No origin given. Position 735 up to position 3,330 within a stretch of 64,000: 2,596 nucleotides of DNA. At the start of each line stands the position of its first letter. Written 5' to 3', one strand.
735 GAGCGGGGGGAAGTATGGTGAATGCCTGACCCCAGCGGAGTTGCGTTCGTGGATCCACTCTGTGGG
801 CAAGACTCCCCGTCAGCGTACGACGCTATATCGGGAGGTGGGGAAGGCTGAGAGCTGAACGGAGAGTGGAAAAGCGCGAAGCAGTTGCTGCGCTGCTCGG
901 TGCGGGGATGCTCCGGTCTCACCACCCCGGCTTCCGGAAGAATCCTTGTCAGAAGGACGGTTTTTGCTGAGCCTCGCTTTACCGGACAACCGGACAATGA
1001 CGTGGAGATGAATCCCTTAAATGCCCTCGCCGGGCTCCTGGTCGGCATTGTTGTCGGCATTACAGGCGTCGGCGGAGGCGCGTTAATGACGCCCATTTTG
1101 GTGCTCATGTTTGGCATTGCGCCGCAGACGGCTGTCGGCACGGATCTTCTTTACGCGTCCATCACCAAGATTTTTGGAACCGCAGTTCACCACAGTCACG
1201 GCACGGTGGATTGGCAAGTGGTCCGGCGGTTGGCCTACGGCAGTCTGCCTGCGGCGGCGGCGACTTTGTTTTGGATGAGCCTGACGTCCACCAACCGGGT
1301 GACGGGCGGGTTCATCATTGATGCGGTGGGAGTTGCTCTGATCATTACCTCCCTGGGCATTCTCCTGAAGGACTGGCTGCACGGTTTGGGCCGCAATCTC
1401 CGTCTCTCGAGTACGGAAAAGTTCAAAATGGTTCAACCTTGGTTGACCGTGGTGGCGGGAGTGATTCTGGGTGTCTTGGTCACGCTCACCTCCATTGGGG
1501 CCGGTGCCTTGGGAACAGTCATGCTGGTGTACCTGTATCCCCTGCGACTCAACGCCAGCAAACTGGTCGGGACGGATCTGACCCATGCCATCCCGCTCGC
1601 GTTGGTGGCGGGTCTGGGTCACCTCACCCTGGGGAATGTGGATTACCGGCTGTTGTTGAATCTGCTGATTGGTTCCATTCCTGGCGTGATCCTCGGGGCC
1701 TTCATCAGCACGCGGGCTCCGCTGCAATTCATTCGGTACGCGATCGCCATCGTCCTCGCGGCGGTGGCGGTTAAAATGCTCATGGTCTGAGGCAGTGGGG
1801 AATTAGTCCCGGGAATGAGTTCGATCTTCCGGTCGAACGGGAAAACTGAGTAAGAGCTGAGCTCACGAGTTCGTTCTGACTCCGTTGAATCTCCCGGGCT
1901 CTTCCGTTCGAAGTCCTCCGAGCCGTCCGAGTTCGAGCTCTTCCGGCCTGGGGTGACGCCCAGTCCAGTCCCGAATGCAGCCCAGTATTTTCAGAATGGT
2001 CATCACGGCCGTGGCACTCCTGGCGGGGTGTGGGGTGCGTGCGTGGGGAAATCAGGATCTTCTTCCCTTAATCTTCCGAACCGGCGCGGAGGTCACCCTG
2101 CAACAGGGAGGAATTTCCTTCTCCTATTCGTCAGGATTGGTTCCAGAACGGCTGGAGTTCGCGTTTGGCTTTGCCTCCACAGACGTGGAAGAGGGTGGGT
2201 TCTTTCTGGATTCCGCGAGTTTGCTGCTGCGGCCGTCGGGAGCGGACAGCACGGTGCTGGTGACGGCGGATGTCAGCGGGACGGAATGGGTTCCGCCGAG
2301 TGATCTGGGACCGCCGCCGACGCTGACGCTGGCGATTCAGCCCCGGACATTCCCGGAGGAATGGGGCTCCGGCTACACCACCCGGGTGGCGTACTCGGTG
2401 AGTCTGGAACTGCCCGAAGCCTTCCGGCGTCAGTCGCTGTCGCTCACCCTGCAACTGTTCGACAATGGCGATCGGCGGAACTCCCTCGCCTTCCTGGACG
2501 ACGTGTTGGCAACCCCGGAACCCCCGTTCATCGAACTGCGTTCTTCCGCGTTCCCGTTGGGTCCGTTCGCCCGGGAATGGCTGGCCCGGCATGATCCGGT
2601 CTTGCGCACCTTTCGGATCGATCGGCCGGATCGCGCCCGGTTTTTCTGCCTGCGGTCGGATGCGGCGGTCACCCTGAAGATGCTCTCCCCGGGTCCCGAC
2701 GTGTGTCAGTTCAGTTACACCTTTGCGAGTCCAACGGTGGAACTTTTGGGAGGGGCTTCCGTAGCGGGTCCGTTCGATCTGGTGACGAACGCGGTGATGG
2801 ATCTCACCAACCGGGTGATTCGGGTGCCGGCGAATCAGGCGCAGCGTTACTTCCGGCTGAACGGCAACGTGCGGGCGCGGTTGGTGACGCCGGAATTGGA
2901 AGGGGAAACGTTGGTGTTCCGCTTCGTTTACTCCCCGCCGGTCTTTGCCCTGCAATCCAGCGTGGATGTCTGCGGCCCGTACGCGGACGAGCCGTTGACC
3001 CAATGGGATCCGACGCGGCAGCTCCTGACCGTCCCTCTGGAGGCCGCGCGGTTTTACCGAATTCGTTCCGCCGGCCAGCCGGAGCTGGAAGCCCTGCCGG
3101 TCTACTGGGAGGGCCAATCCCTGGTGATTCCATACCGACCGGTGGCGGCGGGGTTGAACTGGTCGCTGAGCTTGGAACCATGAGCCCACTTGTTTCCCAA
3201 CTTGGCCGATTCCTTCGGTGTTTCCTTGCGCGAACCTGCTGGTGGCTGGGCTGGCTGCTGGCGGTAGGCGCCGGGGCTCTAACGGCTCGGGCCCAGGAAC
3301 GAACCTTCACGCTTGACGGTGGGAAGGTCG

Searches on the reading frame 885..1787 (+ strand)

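Call 17: search_protein_families(library=pfam, proteins=[window:885-1787:+], max_evalue=0.001)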
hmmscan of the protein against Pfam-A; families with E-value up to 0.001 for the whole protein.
window:885-1787:+ (301 aa): 1 family
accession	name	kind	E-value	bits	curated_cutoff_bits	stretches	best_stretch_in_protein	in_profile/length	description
PF01925.25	TauE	-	5.8e-44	151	32.6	1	47-298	2-237/237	Sulfite exporter TauE/SafE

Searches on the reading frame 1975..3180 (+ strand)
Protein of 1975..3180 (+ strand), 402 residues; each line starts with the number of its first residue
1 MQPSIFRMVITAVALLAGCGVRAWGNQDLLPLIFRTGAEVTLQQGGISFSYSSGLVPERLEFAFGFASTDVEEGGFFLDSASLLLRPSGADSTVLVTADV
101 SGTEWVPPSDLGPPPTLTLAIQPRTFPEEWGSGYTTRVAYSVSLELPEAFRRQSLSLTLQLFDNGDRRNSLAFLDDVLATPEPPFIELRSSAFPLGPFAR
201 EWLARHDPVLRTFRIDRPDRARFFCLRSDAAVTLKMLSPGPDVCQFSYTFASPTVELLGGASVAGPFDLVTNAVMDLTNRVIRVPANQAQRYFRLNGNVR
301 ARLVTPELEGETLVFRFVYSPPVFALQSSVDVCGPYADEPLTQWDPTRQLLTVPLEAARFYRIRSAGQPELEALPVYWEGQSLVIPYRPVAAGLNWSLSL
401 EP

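Call 17: search_protein_families(library=pfam, proteins=[window:1975-3180:+], max_evalue=0.001)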
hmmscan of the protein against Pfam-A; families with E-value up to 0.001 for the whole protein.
window:1975-3180:+ (402 aa): 0 families

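Call 78: search_protein_families(library=pfam, proteins=[window:1975-3180:+], max_evalue=10)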
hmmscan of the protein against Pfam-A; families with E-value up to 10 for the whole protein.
window:1975-3180:+ (402 aa): 0 families
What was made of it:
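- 1975..3183 (+): Upstream gene orfU: 402-aa predicted lipoprotein (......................) of unknown family. Its stop overlaps the RHS start codon (ATGA). No Pfam hit (calls 17, 78).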
